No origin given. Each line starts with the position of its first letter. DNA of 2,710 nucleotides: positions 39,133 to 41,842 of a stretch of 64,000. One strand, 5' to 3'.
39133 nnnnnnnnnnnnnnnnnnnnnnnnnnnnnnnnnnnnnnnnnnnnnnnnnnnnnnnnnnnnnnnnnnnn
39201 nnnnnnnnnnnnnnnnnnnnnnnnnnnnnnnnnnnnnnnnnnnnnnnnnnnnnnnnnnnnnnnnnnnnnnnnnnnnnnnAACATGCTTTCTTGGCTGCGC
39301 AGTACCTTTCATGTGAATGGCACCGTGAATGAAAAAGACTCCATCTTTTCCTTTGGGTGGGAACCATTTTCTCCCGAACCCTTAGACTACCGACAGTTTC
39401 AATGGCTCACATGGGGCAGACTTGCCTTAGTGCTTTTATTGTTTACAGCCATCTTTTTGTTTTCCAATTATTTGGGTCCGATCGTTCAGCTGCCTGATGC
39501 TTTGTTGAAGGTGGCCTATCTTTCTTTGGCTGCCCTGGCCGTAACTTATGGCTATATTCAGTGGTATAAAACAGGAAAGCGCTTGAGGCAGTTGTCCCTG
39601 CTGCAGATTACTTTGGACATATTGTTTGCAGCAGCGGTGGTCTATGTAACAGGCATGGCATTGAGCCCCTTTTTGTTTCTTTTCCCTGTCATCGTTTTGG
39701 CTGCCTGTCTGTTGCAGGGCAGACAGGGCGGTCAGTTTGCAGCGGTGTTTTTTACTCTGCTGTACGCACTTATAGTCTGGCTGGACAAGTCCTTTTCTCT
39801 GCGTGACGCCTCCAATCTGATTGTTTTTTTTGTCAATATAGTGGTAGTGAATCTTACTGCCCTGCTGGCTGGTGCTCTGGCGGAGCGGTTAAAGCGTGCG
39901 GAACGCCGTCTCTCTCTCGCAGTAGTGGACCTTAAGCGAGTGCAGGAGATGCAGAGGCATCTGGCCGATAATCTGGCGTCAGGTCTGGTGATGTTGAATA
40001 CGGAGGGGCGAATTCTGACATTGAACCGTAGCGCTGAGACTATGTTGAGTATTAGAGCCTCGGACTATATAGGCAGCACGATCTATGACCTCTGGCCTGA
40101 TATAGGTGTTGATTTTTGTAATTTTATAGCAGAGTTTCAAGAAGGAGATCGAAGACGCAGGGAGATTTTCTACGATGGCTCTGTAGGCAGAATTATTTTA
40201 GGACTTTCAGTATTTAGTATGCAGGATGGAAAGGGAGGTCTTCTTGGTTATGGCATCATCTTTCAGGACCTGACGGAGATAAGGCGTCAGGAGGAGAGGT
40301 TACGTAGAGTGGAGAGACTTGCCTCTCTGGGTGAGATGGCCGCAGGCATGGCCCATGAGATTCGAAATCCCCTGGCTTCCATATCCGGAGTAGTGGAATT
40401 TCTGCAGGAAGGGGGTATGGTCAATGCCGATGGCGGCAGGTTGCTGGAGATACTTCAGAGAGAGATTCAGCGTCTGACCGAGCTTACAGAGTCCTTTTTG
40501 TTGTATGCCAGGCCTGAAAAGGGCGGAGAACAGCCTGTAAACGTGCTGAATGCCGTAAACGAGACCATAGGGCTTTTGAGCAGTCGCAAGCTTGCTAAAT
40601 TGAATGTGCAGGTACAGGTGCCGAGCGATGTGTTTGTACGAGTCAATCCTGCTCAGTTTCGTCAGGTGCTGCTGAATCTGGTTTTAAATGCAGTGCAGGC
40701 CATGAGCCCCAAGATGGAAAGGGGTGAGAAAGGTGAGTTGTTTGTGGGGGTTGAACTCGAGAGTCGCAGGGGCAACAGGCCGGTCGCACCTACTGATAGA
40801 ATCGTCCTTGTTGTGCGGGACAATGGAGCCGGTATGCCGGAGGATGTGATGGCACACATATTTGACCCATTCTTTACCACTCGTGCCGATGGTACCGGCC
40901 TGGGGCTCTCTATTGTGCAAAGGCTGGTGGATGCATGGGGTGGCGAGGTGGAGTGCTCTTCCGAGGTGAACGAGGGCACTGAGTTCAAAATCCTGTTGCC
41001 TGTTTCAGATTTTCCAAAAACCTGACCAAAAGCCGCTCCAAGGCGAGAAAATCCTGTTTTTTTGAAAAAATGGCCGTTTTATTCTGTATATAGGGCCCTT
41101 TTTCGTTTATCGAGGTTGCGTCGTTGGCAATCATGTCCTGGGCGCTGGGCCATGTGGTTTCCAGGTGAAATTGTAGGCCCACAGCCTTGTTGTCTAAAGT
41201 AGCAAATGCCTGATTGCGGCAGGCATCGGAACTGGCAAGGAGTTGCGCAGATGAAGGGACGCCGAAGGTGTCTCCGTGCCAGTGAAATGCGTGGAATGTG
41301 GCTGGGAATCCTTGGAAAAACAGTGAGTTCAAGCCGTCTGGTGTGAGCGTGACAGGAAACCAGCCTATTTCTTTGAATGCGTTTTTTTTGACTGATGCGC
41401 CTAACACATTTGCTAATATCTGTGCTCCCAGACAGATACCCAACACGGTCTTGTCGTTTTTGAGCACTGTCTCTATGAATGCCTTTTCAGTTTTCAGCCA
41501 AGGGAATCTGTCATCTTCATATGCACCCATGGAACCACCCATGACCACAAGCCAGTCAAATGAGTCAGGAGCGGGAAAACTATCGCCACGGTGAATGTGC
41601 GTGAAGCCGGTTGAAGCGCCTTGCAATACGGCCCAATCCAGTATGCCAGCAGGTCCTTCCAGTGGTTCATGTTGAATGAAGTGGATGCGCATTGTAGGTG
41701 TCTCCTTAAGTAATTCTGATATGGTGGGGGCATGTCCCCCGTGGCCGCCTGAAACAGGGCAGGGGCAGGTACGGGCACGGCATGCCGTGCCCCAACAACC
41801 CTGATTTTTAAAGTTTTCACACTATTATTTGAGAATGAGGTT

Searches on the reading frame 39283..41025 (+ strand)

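Call 48: search_protein_families(library=pfam, proteins=[window:39283-41025:+], max_evalue=0.00001)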
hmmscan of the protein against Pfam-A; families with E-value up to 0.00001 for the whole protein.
window:39283-41025:+ (580 aa): 6 families
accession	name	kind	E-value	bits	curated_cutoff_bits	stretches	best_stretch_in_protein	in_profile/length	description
PF02518.31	HATPase_c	-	2.7e-25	89.4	26.4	1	456-574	3-109/111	Histidine kinase-, DNA gyrase B-, and HSP90-like ATPase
PF00512.31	HisKA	-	1.1e-16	61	26.9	1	349-414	2-66/66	His Kinase A (phospho-acceptor) domain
PF25323.1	6TM_PilS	-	3.9e-13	50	27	1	44-209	17-188/189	PilS-like transmembrane domain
PF08448.16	PAS_4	-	2e-10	41.3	23.1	1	229-334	2-109/110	PAS fold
PF13426.13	PAS_9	-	1e-09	39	27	1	234-332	3-103/103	PAS domain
PF00989.32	PAS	-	8e-08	32.7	22.6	1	225-273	4-52/113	PAS fold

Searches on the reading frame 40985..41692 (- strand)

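Call 48: search_protein_families(library=pfam, proteins=[window:40985-41692:-], max_evalue=0.00001)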
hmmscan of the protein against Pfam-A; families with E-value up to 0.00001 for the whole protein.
window:40985-41692:- (235 aa): 1 family
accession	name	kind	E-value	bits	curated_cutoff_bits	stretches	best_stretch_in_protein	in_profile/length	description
PF00117.34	GATase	-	1.1e-17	64.7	22.8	1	45-186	43-181/190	Glutamine amidotransferase class-I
